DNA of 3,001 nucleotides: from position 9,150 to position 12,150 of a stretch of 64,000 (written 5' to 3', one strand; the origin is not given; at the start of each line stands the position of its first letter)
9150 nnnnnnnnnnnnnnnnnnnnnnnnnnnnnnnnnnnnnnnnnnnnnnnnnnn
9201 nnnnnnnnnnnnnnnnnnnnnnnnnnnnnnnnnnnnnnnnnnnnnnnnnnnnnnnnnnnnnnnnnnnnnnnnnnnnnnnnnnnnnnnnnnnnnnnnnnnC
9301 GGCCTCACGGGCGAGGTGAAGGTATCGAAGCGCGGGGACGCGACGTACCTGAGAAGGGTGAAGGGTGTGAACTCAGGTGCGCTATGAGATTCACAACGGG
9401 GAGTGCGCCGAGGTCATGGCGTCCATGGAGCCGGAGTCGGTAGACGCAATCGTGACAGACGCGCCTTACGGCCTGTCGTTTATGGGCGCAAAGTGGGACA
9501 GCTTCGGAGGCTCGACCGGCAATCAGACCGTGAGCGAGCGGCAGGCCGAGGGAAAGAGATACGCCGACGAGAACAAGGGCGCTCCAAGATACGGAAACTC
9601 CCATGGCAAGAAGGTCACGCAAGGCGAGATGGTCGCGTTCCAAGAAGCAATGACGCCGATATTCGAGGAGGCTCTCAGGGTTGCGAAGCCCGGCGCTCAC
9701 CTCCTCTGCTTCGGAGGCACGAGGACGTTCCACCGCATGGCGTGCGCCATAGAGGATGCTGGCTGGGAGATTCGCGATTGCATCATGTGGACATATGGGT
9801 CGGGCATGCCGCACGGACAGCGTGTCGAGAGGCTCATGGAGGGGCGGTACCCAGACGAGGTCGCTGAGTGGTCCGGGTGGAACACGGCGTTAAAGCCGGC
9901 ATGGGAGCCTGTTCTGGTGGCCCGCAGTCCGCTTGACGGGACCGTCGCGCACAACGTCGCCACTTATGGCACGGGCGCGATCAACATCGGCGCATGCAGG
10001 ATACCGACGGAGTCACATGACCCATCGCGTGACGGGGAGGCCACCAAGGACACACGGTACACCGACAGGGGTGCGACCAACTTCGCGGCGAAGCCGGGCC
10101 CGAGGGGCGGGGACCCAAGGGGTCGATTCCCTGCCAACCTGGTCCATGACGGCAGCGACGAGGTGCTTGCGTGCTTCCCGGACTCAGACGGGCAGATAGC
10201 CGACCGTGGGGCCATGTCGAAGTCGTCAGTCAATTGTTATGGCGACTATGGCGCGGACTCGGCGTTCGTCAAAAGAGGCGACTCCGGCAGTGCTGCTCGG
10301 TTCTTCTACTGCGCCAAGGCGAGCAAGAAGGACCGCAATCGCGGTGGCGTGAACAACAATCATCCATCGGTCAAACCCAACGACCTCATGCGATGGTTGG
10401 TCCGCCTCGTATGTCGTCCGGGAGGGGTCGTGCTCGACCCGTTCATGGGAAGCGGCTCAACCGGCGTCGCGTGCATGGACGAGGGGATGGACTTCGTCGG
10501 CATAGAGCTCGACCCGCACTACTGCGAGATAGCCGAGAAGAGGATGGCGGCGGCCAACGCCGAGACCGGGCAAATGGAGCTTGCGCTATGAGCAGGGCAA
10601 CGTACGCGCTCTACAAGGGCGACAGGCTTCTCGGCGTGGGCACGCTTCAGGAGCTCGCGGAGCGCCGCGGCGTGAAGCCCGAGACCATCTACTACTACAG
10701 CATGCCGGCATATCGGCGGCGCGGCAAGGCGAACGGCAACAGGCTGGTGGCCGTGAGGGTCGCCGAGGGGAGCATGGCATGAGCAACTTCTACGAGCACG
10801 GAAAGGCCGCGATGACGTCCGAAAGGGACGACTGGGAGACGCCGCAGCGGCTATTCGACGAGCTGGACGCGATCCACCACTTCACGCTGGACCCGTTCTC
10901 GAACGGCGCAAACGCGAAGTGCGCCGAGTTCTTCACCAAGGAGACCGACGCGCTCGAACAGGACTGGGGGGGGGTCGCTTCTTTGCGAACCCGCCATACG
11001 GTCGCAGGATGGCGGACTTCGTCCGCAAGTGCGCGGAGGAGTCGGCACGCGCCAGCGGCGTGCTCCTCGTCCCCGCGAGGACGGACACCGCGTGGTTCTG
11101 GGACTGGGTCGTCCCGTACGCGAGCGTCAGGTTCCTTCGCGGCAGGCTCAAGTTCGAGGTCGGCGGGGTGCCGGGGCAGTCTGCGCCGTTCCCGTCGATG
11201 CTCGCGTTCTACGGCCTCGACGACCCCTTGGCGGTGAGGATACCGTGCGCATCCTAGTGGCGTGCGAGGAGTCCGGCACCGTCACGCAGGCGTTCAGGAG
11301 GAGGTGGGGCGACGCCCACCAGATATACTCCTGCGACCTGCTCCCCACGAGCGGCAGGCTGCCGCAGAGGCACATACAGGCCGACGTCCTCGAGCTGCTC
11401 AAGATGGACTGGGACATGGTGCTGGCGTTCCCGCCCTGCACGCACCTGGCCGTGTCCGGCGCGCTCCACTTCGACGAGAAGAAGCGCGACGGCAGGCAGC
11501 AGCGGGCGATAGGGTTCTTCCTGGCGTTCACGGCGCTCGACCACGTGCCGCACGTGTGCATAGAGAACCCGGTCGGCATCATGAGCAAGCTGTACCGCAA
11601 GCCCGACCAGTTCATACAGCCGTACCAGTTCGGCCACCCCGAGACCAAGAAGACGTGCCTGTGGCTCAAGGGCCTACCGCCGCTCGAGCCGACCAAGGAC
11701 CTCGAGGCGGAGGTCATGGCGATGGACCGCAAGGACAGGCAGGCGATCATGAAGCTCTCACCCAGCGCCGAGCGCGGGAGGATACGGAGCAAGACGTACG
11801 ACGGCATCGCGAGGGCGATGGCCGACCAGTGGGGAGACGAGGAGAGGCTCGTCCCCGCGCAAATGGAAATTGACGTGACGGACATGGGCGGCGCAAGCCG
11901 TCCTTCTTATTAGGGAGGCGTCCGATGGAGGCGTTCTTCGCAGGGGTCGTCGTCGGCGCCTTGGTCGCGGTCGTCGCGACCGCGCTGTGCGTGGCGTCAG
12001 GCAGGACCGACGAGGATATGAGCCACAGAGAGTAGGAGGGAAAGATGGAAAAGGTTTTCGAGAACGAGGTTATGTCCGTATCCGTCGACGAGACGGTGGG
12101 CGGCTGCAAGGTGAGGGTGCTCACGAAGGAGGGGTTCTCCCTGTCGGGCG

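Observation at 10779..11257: Dam-type methyltransferase interrupted exactly at a G9 homopolymer, inside a three-methyltransferase island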

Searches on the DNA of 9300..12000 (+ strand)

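Call 6: search_dna_similar(query=window:9300-12000:+, collection=phages, mode=near)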
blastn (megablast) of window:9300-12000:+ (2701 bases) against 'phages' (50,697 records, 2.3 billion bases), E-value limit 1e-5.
No match.

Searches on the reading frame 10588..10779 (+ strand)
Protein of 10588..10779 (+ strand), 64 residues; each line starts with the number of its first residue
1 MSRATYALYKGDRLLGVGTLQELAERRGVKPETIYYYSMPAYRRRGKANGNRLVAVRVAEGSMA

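Call 5: search_protein_families(library=pfam, proteins=[window:10590-10779:+], max_evalue=0.01)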
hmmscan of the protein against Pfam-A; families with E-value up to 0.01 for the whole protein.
window:10590-10779:+ (63 aa): 0 families

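Call 31: search_protein_families(library=phrogs, proteins=[window:10590-10779:+], max_evalue=0.001)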
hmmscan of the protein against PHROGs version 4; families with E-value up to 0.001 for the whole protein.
window:10590-10779:+ (63 aa): 0 families

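Call 99: search_protein_families(library=pfam, proteins=[window:10588-10779:+], max_evalue=0.01)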
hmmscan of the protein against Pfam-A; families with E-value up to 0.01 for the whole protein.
window:10588-10779:+ (64 aa): 0 families

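Call 100: search_protein_families(library=phrogs, proteins=[window:10588-10779:+], max_evalue=0.01)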
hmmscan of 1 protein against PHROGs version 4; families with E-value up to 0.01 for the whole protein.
window:10588-10779:+ (64 aa): 1 family
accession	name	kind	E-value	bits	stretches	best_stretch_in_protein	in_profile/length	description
phrog_803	-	moron, auxiliary metabolic gene and host takeover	3.7e-14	54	1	3-59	8-64/117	host nuclease inhibitor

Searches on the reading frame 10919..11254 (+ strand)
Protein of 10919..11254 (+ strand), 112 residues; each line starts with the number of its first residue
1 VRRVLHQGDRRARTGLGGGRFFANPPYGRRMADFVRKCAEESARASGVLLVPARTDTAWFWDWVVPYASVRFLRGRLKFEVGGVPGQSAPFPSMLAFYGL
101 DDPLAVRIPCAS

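Call 14: list_cluster_members(proteins=[P0001, window:10919-11254:+, window:11245-11910:+])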
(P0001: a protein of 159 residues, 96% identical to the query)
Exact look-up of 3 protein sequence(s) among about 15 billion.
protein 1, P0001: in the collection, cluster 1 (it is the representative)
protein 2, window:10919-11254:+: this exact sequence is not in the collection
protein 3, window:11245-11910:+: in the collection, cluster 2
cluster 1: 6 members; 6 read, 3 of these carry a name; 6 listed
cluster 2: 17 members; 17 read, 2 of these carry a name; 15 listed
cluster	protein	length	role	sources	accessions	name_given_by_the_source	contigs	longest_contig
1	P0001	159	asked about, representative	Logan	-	-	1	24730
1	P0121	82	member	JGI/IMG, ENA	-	site-specific DNA-methyltransferase (adenine-specific)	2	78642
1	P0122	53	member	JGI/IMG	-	hypothetical protein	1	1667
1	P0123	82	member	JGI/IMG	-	site-specific DNA-methyltransferase (adenine-specific)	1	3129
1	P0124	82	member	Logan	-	-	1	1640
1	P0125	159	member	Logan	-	-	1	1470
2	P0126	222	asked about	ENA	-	-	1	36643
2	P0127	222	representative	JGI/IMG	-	hypothetical protein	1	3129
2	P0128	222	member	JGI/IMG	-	hypothetical protein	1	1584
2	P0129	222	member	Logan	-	-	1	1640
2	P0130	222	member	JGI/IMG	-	-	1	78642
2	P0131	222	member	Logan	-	-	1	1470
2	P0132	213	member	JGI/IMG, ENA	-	-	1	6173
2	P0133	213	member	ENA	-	-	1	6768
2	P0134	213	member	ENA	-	-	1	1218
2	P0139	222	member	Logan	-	-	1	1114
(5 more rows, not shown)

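Call 16: find_encoding_contigs(protein=P0121, flank=3000, max_places=10)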
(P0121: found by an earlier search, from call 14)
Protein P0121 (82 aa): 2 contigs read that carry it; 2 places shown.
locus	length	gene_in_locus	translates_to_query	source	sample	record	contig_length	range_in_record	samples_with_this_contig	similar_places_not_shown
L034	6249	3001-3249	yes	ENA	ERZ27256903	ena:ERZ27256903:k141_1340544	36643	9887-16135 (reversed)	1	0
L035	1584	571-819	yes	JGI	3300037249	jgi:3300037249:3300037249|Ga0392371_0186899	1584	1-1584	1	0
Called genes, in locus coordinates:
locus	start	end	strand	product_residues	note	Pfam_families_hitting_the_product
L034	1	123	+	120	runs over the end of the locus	PF14359:DUF4406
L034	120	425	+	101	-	-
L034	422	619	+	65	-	PF13560:HTH_31 (faint), PF01381:HTH_3, PF13443:HTH_26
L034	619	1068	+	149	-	-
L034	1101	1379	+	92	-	-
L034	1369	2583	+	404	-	PF01555:N6_N4_Mtase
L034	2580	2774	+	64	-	-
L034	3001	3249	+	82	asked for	-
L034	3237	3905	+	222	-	-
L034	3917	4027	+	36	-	-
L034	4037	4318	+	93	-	-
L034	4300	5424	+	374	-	PF00712:DNA_pol3_beta, PF02767:DNA_pol3_beta_2, PF02768:DNA_pol3_beta_3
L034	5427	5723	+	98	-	-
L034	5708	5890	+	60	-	-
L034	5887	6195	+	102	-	PF02796:HTH_7 (faint), PF08279:HTH_11 (faint), PF13551:HTH_29 (faint), PF08281:Sigma70_r4_2 (faint), PF00440:TetR_N (faint), PF13384:HTH_23 (weak), PF13518:HTH_28 (weak), PF13542:HTH_Tnp_ISL3 (weak)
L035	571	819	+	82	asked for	-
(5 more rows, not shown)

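Call 18: find_encoding_contigs(protein=P0123, flank=3000, max_places=10)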
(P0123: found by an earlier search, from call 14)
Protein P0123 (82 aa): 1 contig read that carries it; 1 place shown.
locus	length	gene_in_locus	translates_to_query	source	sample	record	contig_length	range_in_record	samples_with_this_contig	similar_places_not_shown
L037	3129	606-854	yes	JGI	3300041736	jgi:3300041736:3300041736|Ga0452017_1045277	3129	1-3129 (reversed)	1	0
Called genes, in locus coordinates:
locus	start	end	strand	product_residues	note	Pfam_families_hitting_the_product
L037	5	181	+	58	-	-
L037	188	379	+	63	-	-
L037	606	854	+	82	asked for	-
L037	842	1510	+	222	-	-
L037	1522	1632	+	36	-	-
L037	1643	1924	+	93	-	-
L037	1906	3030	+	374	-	PF00712:DNA_pol3_beta, PF02767:DNA_pol3_beta_2, PF02768:DNA_pol3_beta_3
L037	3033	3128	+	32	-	?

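Call 19: find_encoding_contigs(protein=P0124, flank=3000, max_places=10)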
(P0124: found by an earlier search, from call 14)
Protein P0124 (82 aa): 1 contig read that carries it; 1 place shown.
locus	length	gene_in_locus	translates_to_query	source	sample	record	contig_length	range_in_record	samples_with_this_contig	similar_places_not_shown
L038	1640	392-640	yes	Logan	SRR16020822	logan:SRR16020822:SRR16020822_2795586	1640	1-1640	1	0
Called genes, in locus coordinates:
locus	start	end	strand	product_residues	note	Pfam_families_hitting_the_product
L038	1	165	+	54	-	?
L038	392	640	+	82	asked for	-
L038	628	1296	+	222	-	-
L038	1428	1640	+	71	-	?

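Call 20: find_encoding_contigs(protein=P0125, flank=3000, max_places=10)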
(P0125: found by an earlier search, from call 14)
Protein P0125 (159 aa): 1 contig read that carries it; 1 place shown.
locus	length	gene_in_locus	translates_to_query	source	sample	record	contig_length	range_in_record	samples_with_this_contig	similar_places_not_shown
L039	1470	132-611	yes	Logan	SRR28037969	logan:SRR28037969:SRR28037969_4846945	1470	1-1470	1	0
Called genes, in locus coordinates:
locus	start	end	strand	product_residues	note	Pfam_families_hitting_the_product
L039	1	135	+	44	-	?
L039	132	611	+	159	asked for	PF05869:Dam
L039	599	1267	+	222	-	-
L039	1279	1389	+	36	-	-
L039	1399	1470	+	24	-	?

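Call 21: find_encoding_contigs(protein=P0122, flank=3000, max_places=10)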
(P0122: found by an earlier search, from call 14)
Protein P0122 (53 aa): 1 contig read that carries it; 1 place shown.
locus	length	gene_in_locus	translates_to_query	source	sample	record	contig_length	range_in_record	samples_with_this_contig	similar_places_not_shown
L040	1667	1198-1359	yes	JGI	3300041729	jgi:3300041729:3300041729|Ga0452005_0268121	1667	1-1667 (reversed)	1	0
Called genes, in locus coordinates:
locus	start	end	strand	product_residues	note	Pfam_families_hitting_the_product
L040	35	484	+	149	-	-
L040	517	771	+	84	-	-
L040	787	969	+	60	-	-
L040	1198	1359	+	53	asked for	-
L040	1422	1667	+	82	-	?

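Call 24: find_encoding_contigs(protein=P0133, flank=3000, max_places=10)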
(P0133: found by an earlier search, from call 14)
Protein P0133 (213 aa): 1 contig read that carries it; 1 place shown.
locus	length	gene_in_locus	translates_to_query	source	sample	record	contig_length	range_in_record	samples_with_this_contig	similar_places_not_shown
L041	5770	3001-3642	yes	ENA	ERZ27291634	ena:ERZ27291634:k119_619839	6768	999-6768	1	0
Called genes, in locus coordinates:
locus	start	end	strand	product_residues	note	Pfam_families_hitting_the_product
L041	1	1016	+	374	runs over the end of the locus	PF01555:N6_N4_Mtase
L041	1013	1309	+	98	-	-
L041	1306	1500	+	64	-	PF13560:HTH_31, PF12844:HTH_19, PF01381:HTH_3, PF13443:HTH_26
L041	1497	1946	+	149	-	-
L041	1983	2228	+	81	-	-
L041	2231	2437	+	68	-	-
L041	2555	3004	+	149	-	-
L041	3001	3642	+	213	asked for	-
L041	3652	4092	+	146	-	-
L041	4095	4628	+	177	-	-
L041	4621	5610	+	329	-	PF01507:PAPS_reduct (faint)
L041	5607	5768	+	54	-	?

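Call 25: find_encoding_contigs(protein=P0132, flank=3000, max_places=10)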
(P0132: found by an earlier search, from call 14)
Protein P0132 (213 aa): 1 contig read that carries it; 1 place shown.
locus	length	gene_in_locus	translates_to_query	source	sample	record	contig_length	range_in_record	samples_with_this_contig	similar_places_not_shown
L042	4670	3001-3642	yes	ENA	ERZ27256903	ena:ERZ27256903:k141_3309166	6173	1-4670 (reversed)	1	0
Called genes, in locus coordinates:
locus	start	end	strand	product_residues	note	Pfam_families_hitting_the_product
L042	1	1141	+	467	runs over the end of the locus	PF01555:N6_N4_Mtase, PF13560:HTH_31 (weak), PF01555:N6_N4_Mtase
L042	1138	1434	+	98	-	-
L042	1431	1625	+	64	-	PF13560:HTH_31, PF12844:HTH_19, PF01381:HTH_3, PF13443:HTH_26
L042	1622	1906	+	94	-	-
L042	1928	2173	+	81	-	-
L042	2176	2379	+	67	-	-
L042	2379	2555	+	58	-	-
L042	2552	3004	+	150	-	-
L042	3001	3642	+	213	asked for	-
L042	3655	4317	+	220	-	PF00145:DNA_methylase (weak)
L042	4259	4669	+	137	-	?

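Call 26: find_encoding_contigs(protein=P0139, flank=3000, max_places=10)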
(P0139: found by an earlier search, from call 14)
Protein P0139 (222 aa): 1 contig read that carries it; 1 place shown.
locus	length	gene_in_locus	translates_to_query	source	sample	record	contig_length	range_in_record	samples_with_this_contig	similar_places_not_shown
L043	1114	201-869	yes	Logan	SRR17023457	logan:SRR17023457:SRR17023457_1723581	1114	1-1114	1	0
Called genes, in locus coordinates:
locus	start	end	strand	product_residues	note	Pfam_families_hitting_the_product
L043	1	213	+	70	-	?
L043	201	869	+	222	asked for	-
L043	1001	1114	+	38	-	?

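Call 31: search_protein_families(library=phrogs, proteins=[L042:3655-4314:+, L041:4621-5607:+], max_evalue=0.001)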
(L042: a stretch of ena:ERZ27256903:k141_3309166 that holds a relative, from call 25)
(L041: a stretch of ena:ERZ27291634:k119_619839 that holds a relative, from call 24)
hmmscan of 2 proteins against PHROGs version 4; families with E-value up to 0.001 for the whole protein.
L042:3655-4314:+ (220 aa): 5 families
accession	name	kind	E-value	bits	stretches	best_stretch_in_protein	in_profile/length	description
phrog_757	-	other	1.4e-40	140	1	1-210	15-221/247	DNA methyltransferase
phrog_363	-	other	2.7e-13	50.7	1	1-129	54-173/327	DNA methyltransferase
phrog_116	-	other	5.7e-09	35.8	1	1-119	208-321/779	DNA methyltransferase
phrog_2882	-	other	7.3e-06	26.5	0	48-73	63-88/262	DNA methyltransferase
phrog_5999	-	other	0.00022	22.2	1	38-83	52-96/109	DNA methyltransferase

L041:4621-5607:+ (329 aa): 1 family
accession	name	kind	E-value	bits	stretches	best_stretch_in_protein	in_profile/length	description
phrog_424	-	moron, auxiliary metabolic gene and host takeover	3.1e-23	83.5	1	27-302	158-362/460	phosphoadenosine phosphosulfate reductase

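Call 32: search_protein_families(library=ncbifam, proteins=[L042:3655-4314:+, L041:4621-5607:+], max_evalue=0.001)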
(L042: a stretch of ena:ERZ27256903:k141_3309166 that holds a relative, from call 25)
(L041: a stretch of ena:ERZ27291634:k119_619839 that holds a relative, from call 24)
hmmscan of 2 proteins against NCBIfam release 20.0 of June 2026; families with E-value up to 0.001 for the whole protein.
L042:3655-4314:+ (220 aa): 1 family
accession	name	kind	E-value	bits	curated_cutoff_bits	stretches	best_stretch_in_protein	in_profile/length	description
TIGR00675.1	dcm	superfamily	5.3e-05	23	100.65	1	3-120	1-110/329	DNA (cytosine-5-)-methyltransferase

L041:4621-5607:+ (329 aa): 7 families
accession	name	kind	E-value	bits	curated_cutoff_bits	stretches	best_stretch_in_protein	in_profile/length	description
NF002537.0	PRK02090.1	equivalog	2.2e-08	34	154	0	182-277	119-212/244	phosphoadenylyl-sulfate reductase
TIGR02055.1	APS_reductase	subfamily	5.6e-07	29.6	235.3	0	186-278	77-168/194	adenylylsulfate reductase, thioredoxin dependent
NF006351.0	PRK08576.1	equivalog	3.3e-06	26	290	0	187-283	311-407/436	hypothetical protein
NF010367.0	PRK13795.1-2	equivalog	1.3e-05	23.9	456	1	32-108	245-317/584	hypothetical protein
NF010366.0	PRK13795.1-1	equivalog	2.2e-05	22.8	745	1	33-109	270-344/667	hypothetical protein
NF010368.0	PRK13795.1-3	equivalog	2.8e-05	22.6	588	0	33-112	251-326/635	hypothetical protein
TIGR00434.1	cysH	subfamily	0.00017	21.5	165.1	0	33-106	16-87/214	phosophoadenylyl-sulfate reductase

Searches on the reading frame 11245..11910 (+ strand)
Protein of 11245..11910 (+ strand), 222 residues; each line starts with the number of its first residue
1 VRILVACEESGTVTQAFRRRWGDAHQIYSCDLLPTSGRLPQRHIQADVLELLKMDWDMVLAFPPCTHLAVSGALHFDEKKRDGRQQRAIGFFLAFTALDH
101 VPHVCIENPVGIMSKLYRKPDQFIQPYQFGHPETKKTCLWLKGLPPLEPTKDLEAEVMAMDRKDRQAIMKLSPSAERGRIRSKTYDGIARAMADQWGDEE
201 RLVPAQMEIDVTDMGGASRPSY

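Call 5: search_protein_families(library=pfam, proteins=[window:11245-11910:+], max_evalue=0.01)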
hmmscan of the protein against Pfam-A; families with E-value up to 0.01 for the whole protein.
window:11245-11910:+ (222 aa): 0 families

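Call 17: find_encoding_contigs(protein=window:11245-11910:+, flank=3000, max_places=10)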
Protein window:11245-11910:+ (222 aa): 1 contig read that carries it; 1 place shown.
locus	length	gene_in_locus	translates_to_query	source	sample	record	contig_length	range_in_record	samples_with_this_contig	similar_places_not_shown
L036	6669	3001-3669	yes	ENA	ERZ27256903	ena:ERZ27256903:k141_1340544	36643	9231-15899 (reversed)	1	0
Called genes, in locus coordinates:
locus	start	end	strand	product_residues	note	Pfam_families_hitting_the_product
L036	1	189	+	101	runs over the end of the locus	-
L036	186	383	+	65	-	PF13560:HTH_31 (faint), PF01381:HTH_3, PF13443:HTH_26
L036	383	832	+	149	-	-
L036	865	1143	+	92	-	-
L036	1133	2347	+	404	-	PF01555:N6_N4_Mtase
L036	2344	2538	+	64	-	-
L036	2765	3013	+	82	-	-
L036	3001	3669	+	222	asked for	-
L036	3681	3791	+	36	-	-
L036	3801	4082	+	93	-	-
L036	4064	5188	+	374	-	PF00712:DNA_pol3_beta, PF02767:DNA_pol3_beta_2, PF02768:DNA_pol3_beta_3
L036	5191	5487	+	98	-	-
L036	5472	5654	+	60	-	-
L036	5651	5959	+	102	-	PF02796:HTH_7 (faint), PF08279:HTH_11 (faint), PF13551:HTH_29 (faint), PF08281:Sigma70_r4_2 (faint), PF00440:TetR_N (faint), PF13384:HTH_23 (weak), PF13518:HTH_28 (weak), PF13542:HTH_Tnp_ISL3 (weak)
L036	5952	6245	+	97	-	-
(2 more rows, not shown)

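Call 31: search_protein_families(library=phrogs, proteins=[window:11245-11910:+, L042:3655-4314:+, L041:4621-5607:+], max_evalue=0.001)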
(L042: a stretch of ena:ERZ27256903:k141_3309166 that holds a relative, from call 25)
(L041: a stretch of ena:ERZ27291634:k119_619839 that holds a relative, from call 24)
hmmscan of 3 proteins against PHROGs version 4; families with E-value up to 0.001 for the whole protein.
window:11245-11910:+ (222 aa): 2 families
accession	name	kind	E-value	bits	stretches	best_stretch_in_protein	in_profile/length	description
phrog_757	-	other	2.2e-61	208.1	1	1-201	15-223/247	DNA methyltransferase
phrog_27471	-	unknown function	5.1e-31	107.7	1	101-197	5-93/93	-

L042:3655-4314:+ (220 aa): 5 families
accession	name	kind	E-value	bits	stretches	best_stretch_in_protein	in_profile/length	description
phrog_757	-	other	1.4e-40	140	1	1-210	15-221/247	DNA methyltransferase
phrog_363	-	other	2.7e-13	50.7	1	1-129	54-173/327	DNA methyltransferase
phrog_116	-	other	5.7e-09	35.8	1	1-119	208-321/779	DNA methyltransferase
phrog_2882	-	other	7.3e-06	26.5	0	48-73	63-88/262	DNA methyltransferase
phrog_5999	-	other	0.00022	22.2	1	38-83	52-96/109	DNA methyltransferase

L041:4621-5607:+ (329 aa): 1 family
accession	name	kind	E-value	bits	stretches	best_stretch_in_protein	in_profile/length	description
phrog_424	-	moron, auxiliary metabolic gene and host takeover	3.1e-23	83.5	1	27-302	158-362/460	phosphoadenosine phosphosulfate reductase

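Call 32: search_protein_families(library=ncbifam, proteins=[window:11245-11910:+, L042:3655-4314:+, L041:4621-5607:+], max_evalue=0.001)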
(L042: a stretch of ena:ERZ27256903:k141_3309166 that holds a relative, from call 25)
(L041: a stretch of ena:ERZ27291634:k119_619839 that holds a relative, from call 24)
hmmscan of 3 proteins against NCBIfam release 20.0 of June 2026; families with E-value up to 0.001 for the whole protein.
window:11245-11910:+ (222 aa): 0 families

L042:3655-4314:+ (220 aa): 1 family
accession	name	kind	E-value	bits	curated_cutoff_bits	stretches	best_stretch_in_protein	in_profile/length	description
TIGR00675.1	dcm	superfamily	5.3e-05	23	100.65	1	3-120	1-110/329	DNA (cytosine-5-)-methyltransferase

L041:4621-5607:+ (329 aa): 7 families
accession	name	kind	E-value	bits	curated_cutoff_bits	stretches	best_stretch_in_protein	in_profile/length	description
NF002537.0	PRK02090.1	equivalog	2.2e-08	34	154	0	182-277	119-212/244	phosphoadenylyl-sulfate reductase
TIGR02055.1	APS_reductase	subfamily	5.6e-07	29.6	235.3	0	186-278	77-168/194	adenylylsulfate reductase, thioredoxin dependent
NF006351.0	PRK08576.1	equivalog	3.3e-06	26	290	0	187-283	311-407/436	hypothetical protein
NF010367.0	PRK13795.1-2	equivalog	1.3e-05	23.9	456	1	32-108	245-317/584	hypothetical protein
NF010366.0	PRK13795.1-1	equivalog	2.2e-05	22.8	745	1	33-109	270-344/667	hypothetical protein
NF010368.0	PRK13795.1-3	equivalog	2.8e-05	22.6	588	0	33-112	251-326/635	hypothetical protein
TIGR00434.1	cysH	subfamily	0.00017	21.5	165.1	0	33-106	16-87/214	phosophoadenylyl-sulfate reductase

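Call 91: search_solved_structures(query=window:11245-11910:+, max_evalue=1)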
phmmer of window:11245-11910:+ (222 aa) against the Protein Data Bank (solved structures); distinct sequences matched with E-value up to 1: 1.
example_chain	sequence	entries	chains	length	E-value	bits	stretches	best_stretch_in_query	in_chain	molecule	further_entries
5vhg_A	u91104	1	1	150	0.18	14.6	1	142-197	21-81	Golgi-associated plant pathogenesis-related protein 1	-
